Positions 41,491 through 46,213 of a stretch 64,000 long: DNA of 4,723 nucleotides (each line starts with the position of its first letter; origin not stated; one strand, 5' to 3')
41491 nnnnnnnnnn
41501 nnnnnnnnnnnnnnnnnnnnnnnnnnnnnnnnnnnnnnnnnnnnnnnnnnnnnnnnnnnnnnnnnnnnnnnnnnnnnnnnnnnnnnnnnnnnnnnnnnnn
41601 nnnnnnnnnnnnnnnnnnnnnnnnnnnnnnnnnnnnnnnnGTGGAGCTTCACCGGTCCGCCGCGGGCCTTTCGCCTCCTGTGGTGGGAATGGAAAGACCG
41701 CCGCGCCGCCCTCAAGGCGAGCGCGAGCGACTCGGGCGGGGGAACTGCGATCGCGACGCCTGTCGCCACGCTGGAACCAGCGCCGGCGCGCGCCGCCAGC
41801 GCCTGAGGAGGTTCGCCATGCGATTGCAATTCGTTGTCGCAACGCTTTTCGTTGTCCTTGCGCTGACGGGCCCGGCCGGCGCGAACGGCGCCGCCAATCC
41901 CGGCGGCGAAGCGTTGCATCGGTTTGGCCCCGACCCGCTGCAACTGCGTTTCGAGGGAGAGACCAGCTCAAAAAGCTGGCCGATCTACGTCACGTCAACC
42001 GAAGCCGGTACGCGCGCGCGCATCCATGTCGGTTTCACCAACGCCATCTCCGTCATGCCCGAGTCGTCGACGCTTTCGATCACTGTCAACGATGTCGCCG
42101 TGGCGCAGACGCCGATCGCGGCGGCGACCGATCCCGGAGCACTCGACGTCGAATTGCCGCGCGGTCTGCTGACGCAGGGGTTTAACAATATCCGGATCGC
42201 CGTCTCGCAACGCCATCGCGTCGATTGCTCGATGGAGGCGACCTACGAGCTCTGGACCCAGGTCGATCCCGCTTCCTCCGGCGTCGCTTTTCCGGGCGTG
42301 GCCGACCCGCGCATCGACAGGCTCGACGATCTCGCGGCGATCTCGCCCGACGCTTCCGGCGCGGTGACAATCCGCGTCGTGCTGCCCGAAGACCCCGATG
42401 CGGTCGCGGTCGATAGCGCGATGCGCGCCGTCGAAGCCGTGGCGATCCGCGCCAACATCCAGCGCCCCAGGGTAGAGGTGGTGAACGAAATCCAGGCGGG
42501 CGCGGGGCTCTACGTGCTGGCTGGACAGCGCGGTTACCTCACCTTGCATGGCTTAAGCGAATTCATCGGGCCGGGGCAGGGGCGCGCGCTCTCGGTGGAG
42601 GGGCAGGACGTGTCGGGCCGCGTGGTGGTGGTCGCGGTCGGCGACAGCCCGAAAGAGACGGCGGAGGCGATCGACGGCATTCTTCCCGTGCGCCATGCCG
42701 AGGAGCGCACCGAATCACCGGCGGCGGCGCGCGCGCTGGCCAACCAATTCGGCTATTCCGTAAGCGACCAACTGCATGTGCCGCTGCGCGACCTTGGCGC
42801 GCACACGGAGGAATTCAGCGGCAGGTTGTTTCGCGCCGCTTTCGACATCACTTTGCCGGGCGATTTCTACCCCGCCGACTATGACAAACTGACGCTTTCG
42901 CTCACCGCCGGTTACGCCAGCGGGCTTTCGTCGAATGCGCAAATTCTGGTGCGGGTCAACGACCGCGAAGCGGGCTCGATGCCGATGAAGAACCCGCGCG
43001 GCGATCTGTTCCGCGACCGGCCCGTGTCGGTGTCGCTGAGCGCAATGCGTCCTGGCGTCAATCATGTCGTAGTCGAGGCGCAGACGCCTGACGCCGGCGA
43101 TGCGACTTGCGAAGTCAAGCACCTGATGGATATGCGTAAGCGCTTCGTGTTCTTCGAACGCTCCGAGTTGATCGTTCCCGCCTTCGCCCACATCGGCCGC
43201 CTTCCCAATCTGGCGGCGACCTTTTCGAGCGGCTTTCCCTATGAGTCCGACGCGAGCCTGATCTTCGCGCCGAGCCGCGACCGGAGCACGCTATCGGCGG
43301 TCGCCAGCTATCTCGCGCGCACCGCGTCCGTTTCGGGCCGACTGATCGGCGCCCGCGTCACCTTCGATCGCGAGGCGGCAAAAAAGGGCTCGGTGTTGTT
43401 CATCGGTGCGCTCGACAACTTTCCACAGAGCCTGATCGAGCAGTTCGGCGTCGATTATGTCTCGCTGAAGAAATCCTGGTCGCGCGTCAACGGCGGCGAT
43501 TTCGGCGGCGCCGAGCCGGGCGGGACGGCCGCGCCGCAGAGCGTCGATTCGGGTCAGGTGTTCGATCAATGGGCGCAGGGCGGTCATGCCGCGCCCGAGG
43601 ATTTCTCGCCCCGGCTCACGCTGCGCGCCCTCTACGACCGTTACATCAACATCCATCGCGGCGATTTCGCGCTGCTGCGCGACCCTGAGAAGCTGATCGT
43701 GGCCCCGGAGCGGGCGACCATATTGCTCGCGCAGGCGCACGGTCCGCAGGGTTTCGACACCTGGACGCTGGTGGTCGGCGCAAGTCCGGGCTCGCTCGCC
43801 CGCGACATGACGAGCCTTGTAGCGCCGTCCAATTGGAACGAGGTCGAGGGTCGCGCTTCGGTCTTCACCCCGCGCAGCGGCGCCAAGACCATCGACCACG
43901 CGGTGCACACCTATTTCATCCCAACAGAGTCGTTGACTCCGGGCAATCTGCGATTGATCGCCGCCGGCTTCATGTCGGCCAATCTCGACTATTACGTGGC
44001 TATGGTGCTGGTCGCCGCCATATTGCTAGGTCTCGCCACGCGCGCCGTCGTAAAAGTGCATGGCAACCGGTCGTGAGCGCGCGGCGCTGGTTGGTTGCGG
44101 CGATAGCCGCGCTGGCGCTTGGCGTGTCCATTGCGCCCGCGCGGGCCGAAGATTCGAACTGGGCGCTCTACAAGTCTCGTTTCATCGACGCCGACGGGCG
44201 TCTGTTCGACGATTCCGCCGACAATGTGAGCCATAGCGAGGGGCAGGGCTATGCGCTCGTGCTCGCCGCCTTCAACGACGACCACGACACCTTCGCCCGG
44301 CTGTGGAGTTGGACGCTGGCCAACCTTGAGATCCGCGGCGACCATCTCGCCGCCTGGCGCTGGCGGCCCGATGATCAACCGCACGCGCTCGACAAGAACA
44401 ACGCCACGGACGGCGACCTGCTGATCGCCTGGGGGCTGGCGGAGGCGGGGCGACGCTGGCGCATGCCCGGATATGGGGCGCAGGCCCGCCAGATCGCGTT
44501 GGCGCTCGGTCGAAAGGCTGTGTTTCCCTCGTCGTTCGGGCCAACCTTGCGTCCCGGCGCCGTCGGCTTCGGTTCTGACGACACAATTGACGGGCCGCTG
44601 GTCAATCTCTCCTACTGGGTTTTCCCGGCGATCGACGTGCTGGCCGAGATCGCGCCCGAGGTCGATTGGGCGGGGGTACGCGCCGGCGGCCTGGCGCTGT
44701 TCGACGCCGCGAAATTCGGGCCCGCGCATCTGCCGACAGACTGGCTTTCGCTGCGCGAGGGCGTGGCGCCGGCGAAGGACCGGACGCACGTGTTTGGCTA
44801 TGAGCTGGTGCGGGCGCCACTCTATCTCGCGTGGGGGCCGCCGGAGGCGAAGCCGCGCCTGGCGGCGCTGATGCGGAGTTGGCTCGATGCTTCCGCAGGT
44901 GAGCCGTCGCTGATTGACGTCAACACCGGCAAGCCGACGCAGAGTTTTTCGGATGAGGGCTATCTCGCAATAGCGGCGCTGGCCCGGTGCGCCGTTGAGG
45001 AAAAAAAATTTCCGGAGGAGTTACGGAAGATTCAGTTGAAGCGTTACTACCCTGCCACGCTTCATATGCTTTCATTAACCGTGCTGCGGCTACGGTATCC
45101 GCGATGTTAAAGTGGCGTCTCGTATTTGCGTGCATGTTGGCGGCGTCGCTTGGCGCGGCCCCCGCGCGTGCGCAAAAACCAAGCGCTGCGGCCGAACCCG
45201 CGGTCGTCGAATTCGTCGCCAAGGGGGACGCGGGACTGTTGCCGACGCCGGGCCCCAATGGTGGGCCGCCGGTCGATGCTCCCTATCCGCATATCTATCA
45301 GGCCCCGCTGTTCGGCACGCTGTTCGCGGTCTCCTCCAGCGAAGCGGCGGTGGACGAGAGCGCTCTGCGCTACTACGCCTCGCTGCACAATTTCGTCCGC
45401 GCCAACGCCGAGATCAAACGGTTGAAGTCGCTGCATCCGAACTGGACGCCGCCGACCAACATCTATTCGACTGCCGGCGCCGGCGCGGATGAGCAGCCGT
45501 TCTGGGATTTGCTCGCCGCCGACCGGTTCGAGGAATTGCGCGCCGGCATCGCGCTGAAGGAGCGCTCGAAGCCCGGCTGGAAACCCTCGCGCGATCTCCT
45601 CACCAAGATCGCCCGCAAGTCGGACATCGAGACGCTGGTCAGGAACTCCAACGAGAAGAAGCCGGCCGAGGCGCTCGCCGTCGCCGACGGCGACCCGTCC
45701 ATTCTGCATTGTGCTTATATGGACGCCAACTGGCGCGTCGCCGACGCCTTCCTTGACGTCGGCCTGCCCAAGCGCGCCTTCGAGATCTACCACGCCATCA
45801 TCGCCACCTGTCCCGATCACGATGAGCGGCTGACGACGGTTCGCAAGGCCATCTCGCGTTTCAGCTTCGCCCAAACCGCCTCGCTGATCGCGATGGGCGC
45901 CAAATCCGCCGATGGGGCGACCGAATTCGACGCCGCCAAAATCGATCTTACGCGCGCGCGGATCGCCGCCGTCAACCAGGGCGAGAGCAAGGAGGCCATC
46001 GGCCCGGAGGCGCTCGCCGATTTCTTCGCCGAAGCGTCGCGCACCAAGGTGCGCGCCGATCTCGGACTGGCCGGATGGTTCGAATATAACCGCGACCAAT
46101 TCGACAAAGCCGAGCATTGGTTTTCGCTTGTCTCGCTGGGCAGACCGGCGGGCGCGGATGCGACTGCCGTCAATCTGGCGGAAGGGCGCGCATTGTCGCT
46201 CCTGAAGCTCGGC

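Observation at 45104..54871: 3255-aa secreted TPR-like protein built from three tandem ~820-aa super-repeats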

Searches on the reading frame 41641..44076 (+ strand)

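Call 4: search_protein_families(library=pfam, proteins=[window:41641-44076:+], max_evalue=0.01)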
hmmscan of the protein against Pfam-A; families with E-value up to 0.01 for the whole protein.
window:41641-44076:+ (811 aa): 1 family
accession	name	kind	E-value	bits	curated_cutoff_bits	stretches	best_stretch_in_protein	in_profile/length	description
PF03170.19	BcsB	-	2e-46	159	21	1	100-607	15-546/606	Bacterial cellulose synthase subunit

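Call 5: search_protein_families(library=ncbifam, proteins=[window:41641-44076:+], max_evalue=0.01)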
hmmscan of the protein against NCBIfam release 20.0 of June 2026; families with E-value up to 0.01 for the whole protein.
window:41641-44076:+ (811 aa): 5 families
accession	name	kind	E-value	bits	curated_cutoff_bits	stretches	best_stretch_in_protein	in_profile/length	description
NF008329.0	PRK11114.2-3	equivalog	1.9e-17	63.1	1098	1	127-552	65-498/713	cellulose biosynthesis cyclic di-GMP-binding regulatory protein BcsB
NF008323.1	PRK11114.1-1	equivalog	8.4e-12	44.1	750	1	101-213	15-128/712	cellulose biosynthesis cyclic di-GMP-binding regulatory protein BcsB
NF008328.0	PRK11114.2-2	equivalog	4.7e-07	28.3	1667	1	101-213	85-198/788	cellulose biosynthesis cyclic di-GMP-binding regulatory protein BcsB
NF008325.0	PRK11114.1-3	equivalog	1.1e-05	23.7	922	1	94-212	66-185/766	cellulose biosynthesis cyclic di-GMP-binding regulatory protein BcsB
NF008330.0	PRK11114.2-4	subfamily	3.8e-05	21.9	945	1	102-212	66-177/761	cellulose biosynthesis cyclic di-GMP-binding regulatory protein BcsB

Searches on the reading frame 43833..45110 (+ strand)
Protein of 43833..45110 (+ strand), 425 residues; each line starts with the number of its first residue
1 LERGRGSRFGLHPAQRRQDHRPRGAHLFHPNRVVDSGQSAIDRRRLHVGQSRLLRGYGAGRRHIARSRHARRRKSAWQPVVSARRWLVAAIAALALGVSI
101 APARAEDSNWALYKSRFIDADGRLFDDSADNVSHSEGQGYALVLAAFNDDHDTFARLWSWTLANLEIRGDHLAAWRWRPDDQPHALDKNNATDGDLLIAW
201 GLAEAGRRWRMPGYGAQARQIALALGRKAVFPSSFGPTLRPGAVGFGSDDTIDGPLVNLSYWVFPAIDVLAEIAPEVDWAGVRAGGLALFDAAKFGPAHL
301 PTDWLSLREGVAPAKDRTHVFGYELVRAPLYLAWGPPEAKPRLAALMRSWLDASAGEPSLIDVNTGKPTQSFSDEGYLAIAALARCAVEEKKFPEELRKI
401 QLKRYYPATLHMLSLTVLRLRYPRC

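Call 4: search_protein_families(library=pfam, proteins=[window:43833-45110:+], max_evalue=0.01)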
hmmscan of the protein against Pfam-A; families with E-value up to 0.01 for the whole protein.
window:43833-45110:+ (425 aa): 1 family
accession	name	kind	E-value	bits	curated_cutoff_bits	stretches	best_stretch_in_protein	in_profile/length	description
PF01270.23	Glyco_hydro_8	-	4.7e-47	161.1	24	1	84-415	7-336/341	Glycosyl hydrolases family 8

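Call 5: search_protein_families(library=ncbifam, proteins=[window:43833-45110:+], max_evalue=0.01)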
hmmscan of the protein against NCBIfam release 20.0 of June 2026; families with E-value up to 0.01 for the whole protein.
window:43833-45110:+ (425 aa): 1 family
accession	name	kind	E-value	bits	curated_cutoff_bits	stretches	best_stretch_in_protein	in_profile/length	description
NF008305.0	PRK11097.1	equivalog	1.7e-44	152.2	299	1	90-387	9-313/378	cellulose synthase complex periplasmic endoglucanase BcsZ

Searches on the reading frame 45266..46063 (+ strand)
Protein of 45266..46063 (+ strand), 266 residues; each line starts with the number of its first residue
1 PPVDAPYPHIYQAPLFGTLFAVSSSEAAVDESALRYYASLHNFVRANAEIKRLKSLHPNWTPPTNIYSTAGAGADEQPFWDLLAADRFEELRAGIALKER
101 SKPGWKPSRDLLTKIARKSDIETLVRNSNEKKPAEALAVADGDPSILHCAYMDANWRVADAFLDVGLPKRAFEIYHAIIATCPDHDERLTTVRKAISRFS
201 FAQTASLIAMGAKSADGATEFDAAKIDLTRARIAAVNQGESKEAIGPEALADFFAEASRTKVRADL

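Call 25: find_related_loci(query=A1, collection=genome_contigs, flank=10000)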
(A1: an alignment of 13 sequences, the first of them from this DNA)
Query A1 (266 aa) in genome_contigs; peptide patterns used: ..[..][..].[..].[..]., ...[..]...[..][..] (x = any residue, [..] = any of these).
599 stretches matched a pattern (row limit reached: there are more); 556 encode a relative of the query (tblastn E <= 1e-3); the best 80 are kept; 80 distinct loci.
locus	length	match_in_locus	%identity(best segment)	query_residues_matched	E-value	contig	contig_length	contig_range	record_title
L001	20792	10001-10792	94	3-266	4e-168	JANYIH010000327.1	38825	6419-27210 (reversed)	MAG: Hyphomicrobiales bacterium isolate GL140_2_metabinner_27 GL140_2_k141_1346071, whole genome shotgun sequence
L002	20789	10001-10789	83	4-266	5e-150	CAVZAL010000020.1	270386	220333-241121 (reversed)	MAG: uncultured proteobacterium isolate MFD01872.bin.2.38 genome assembly, contig: contig_96483, whole genome shotgun se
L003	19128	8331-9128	81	1-266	3e-148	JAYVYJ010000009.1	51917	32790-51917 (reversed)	MAG: Hyphomicrobiales bacterium isolate GL85_UP_concoct_52 GL85_UP_concoct_52_8, whole genome shotgun sequence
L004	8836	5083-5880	81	1-266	9e-146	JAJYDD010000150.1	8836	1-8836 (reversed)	MAG: Proteobacteria bacterium isolate BP9.bin84 NODE_16775_length_8836_cov_2.965208, whole genome shotgun sequence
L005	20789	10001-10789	80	4-266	3e-144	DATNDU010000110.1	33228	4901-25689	MAG TPA_asm: Roseiarcus sp. isolate SMAG_U11250 k141_703613, whole genome shotgun sequence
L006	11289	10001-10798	73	1-266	8e-132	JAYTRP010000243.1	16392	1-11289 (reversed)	MAG: Hyphomicrobiales bacterium isolate GFS_4809 GFS_4809_242, whole genome shotgun sequence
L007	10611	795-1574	63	7-266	8e-111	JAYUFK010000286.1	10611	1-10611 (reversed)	MAG: Methylocapsa sp. isolate GFS_7720 GFS_7720_285, whole genome shotgun sequence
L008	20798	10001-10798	86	1-266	3e-156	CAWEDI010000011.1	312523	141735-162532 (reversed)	MAG: uncultured proteobacterium isolate MFD04540.bin.1.115 genome assembly, contig: contig_19540, whole genome shotgun s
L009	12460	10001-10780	58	7-266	4e-97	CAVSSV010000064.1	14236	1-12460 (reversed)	MAG: uncultured proteobacterium isolate MFD09671.bin.2.84 genome assembly, contig: contig_99576, whole genome shotgun se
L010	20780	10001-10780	46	6-266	2e-71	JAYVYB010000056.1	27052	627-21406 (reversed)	MAG: Methylovirgula sp. isolate GL85_UP_concoct_105_sub GL85_UP_concoct_105_sub_55, whole genome shotgun sequence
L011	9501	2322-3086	46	6-261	9e-70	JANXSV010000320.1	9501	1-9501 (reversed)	MAG: Methylovirgula sp. isolate 338R_metabat_107 338R_k141_1397521, whole genome shotgun sequence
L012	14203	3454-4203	47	12-261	8e-69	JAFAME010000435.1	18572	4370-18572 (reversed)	MAG: Methylobacteriaceae bacterium isolate CP_BE_RX_55 BE_RX_k147_9703456, whole genome shotgun sequence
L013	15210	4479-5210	47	10-258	6e-67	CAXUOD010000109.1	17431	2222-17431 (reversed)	MAG TPA_asm: uncultured Lichenihabitans sp. isolate public_SRR14722130_metawrap_bin.2 genome assembly, contig: public_SR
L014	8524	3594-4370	43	7-266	3e-67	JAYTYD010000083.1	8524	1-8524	MAG: Methylovirgula sp. isolate GFS_6026 GFS_6026_82, whole genome shotgun sequence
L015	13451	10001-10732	47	10-258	3e-66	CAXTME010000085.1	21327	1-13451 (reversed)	MAG TPA_asm: uncultured Lichenihabitans sp. isolate private_T1916_metawrap_bin.6 genome assembly, contig: private_T1916_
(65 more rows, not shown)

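Call 43: search_solved_structures(query=A3, max_evalue=1)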
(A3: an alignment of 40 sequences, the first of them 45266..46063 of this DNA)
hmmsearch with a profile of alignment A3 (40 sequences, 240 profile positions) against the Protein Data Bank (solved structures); distinct sequences matched with E-value up to 1: 1.
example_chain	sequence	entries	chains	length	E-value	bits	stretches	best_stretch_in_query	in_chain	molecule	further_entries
4i7h_A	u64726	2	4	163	0.54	13.1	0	145-183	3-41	peroxide stress sensing regulator | Peroxide stress regulator PerR, FUR family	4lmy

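Call 51: predict_structure(alignment_id=A3)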
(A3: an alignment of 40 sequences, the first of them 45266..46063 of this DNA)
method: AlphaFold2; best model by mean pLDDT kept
length: 266 residues; sequences in the alignment: 40
mean_pLDDT: 84.2   pTM: 0.70
mean pLDDT of the five models: 84.2, 84.0, 83.1, 82.7, 82.3
residues with pLDDT >= 90: 111; 70-90: 124; 50-70: 17; < 50: 14
segments of 3 or more residues with pLDDT < 50: 1-3, 21-27, 69-72
pLDDT, mean of each block of 10 residues (from residue 1): 65 75 47 74 79 82 63 69 85 89 82 88 96 96 92 96 95 95 92 95 93 82 92 91 88 89 81
secondary structure, 60 per line:
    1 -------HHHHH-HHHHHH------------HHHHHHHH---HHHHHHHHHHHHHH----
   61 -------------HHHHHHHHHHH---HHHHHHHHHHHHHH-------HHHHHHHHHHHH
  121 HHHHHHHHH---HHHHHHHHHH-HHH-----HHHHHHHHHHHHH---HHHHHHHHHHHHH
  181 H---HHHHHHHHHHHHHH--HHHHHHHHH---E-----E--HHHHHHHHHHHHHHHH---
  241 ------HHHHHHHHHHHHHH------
elements in order: H8-12 H14-19 H32-39 H43-56 H74-84 H88-101 H109-129 H133-142 H152-164 H168-181 H185-198 H201-209 H222-237 H247-260

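Call 57: fold_search(model_id=the predicted structure, library=pdb)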
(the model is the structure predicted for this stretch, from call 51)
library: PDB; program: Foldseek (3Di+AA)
matches with E <= 10: 1077; with E <= 0.001: 0
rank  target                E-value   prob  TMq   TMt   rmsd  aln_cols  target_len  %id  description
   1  5xw7_A                1.3e-02  1.00  0.32  0.34   9.4       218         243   15  Crystal structure of the flexible tandem repeat domain of bacterial cellulose synthase subunit C (released 2017-11-01)
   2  6fuz_A                2.4e-02  0.99  0.34  0.34  13.0       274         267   13  Crystal structure of the TPR domain of KLC1 in complex with the C-terminal peptide of JIP1 (released 2018-05-02)
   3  5xw7_D                3.0e-02  0.99  0.34  0.36   9.3       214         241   14  Crystal structure of the flexible tandem repeat domain of bacterial cellulose synthase subunit C (released 2017-11-01)
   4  4y6c                  3.3e-02  1.00  0.28  0.34  11.3       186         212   16  Q17M crystal structure of Podosopora anserina putative kinesin light chain nearly identical TPR-like repeats (released 2015-10-07)
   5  7aie_A                3.3e-02  0.99  0.32  0.38   7.8       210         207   13  Crystal structure of a truncated form of the KLC1-TPR domain ([A1-B5] fragment) - Monoclinic crystal form (released 2021-10-06)
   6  7aie_D                3.4e-02  0.98  0.31  0.36   8.1       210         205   12  Crystal structure of a truncated form of the KLC1-TPR domain ([A1-B5] fragment) - Monoclinic crystal form (released 2021-10-06)
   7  5xw7_C                4.1e-02  0.99  0.33  0.35   8.4       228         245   14  Crystal structure of the flexible tandem repeat domain of bacterial cellulose synthase subunit C (released 2017-11-01)
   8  5oj8                  5.4e-02  0.97  0.32  0.38   9.3       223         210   12  Crystal structure of the KLC1-TPR domain ([A1-B5] fragment) (released 2017-10-11)
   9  7aie_B                5.7e-02  0.97  0.32  0.38   7.7       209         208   13  Crystal structure of a truncated form of the KLC1-TPR domain ([A1-B5] fragment) - Monoclinic crystal form (released 2021-10-06)
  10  4y6w                  5.9e-02  0.99  0.28  0.34  11.4       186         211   16  Crystal structure of Podosopora anserina putative kinesin light chain nearly identical TPR-like repeats (released 2015-10-07)
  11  7ai4_A                6.2e-02  0.96  0.35  0.37  12.6       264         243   15  Crystal structure of the KLC1-TPR domain truncated from its nonTPR region ([A1-B6]-Delta-nonTPR fragment) (released 2021-10-06)
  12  5fjy_A                6.2e-02  0.91  0.29  0.29  14.3       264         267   14  Crystal structure of mouse kinesin light chain 2 (residues 161-480) (released 2016-02-24)
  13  5o01_A                7.1e-02  0.63  0.22  0.22  15.9       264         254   15  Crystal structure of BtubC (BKLC) from P. vanneervenii (released 2017-07-19)
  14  6ejn_B                9.9e-02  0.96  0.33  0.33  13.4       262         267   14  The KLC2 TPR domain bound to the JIP3 leucine zipper domain (released 2018-09-05)
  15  5o09_1C               9.9e-02  0.60  0.22  0.23  14.6       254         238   15  BtubABC mini microtubule (released 2017-07-19)
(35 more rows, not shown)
